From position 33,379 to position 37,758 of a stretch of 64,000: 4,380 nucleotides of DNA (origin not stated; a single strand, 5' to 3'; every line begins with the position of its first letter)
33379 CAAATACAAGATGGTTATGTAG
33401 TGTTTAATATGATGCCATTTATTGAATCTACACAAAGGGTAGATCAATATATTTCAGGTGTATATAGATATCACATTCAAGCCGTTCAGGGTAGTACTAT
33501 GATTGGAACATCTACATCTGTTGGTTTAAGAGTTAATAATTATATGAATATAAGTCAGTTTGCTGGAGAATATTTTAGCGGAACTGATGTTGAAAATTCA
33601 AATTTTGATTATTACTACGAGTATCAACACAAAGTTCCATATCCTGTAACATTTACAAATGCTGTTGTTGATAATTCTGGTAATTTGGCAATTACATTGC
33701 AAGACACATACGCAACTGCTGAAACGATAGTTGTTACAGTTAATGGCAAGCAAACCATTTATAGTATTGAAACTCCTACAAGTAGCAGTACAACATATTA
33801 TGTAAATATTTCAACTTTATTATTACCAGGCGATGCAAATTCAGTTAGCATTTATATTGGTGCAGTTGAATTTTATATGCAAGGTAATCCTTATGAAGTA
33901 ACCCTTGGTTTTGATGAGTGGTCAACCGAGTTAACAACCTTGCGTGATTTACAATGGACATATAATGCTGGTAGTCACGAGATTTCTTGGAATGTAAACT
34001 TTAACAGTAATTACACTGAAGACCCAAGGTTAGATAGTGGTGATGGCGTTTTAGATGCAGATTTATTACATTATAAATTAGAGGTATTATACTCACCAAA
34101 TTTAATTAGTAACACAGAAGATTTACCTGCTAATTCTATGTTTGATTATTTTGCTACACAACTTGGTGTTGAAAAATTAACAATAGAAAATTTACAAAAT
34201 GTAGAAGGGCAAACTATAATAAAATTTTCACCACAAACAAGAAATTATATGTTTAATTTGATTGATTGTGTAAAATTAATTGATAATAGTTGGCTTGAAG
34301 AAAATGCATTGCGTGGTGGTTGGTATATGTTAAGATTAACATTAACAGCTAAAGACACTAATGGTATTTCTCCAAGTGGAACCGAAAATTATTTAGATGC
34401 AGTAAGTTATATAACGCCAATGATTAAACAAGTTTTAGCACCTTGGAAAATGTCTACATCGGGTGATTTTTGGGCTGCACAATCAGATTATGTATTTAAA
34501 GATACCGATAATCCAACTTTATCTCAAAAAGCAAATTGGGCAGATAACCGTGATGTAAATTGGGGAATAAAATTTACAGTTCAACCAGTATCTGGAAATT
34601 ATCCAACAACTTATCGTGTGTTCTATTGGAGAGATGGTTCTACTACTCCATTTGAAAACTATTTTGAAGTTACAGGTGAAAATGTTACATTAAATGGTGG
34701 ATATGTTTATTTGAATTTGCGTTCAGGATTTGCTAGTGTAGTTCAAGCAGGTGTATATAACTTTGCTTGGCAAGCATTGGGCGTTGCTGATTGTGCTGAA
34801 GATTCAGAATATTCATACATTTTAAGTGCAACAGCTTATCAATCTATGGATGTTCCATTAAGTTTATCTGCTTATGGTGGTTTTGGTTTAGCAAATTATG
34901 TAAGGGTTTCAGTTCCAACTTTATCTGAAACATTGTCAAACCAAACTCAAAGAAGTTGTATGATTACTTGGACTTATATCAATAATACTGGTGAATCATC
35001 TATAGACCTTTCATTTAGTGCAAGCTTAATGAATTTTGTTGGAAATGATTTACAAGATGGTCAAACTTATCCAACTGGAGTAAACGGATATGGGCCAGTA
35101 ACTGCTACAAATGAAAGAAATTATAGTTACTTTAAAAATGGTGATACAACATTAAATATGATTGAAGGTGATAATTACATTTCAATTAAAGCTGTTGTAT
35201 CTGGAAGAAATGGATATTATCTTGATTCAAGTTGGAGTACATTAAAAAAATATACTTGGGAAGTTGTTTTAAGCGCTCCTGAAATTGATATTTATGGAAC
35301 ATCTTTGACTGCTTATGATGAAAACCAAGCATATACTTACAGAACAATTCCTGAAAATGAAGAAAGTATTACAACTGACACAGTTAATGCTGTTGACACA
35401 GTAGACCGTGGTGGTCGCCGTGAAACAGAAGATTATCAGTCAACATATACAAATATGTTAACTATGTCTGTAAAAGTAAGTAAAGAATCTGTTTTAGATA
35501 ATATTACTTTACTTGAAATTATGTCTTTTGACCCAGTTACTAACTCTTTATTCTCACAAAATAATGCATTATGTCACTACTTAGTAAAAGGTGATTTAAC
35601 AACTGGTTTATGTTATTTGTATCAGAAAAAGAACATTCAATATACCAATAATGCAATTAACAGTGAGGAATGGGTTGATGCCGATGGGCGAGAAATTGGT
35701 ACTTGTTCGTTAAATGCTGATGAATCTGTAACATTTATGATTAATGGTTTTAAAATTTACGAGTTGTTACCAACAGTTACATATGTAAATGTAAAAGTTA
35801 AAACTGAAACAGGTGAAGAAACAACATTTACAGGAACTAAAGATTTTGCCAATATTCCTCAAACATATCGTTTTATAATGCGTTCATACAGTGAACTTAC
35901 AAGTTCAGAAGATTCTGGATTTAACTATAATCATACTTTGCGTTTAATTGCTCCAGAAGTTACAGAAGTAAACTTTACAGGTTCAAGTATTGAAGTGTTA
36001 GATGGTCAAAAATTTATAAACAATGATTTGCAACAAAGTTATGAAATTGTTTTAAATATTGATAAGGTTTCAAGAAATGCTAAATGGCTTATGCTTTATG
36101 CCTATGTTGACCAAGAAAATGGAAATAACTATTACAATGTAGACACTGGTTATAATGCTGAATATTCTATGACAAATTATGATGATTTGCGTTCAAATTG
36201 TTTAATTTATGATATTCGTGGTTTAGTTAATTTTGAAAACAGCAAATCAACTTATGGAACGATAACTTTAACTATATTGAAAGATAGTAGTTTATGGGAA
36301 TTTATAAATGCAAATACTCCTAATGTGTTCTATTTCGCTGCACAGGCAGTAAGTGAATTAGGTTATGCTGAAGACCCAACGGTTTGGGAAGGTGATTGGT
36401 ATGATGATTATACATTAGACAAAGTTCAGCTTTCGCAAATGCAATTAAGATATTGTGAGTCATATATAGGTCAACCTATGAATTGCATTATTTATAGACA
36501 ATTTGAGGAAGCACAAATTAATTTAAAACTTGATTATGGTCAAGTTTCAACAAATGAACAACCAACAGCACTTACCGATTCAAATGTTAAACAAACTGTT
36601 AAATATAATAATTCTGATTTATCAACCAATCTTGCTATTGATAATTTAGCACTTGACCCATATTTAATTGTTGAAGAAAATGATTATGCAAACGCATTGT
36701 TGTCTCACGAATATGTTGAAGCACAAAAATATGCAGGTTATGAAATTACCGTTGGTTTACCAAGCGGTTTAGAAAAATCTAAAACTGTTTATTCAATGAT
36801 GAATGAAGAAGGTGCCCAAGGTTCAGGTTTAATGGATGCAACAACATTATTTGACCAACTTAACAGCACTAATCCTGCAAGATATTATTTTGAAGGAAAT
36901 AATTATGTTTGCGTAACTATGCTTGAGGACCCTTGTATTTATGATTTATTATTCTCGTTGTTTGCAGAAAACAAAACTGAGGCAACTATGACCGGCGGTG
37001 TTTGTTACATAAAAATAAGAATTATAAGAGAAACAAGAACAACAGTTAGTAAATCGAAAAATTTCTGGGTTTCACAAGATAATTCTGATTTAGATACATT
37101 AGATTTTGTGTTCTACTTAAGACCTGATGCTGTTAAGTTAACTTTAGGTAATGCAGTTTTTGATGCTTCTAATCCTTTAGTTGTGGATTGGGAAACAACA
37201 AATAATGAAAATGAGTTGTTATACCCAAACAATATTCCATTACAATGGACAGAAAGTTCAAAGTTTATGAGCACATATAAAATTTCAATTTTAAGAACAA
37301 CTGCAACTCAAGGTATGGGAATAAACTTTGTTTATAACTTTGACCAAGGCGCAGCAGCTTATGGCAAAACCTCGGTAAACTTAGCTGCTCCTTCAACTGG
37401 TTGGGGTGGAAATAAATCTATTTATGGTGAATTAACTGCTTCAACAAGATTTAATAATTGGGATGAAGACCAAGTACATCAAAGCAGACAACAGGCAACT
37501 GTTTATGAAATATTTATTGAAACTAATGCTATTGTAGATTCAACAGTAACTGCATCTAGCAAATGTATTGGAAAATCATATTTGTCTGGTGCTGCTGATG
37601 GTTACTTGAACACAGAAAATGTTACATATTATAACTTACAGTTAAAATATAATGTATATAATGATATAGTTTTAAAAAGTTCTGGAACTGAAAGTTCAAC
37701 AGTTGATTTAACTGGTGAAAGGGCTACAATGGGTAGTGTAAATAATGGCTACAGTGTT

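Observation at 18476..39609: Two-gene operon encoding 2,286-aa and 4,746-aa surface proteins built from dozens of diverged FN3-like modules (21 kb, one third of the window)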

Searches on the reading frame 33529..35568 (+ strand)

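Call 11: search_protein_families(library=pfam, proteins=[window:33529-35568:+], max_evalue=5)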
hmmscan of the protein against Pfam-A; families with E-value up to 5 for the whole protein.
window:33529-35568:+ (680 aa): 1 family
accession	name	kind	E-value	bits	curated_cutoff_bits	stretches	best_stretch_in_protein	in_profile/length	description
PF22704.2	CBM13-like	-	0.34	11.5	30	1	54-108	18-71/82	Alpha-galactosidase, CBM13 domain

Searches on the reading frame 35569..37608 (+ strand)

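Call 11: search_protein_families(library=pfam, proteins=[window:35569-37608:+], max_evalue=5)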
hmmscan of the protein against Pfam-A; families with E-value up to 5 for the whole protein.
window:35569-37608:+ (680 aa): 1 family
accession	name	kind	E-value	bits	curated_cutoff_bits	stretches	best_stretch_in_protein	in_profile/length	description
PF20037.4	DUF6440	-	0.65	10.3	26.5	0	177-197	18-38/53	Family of unknown function (DUF6440)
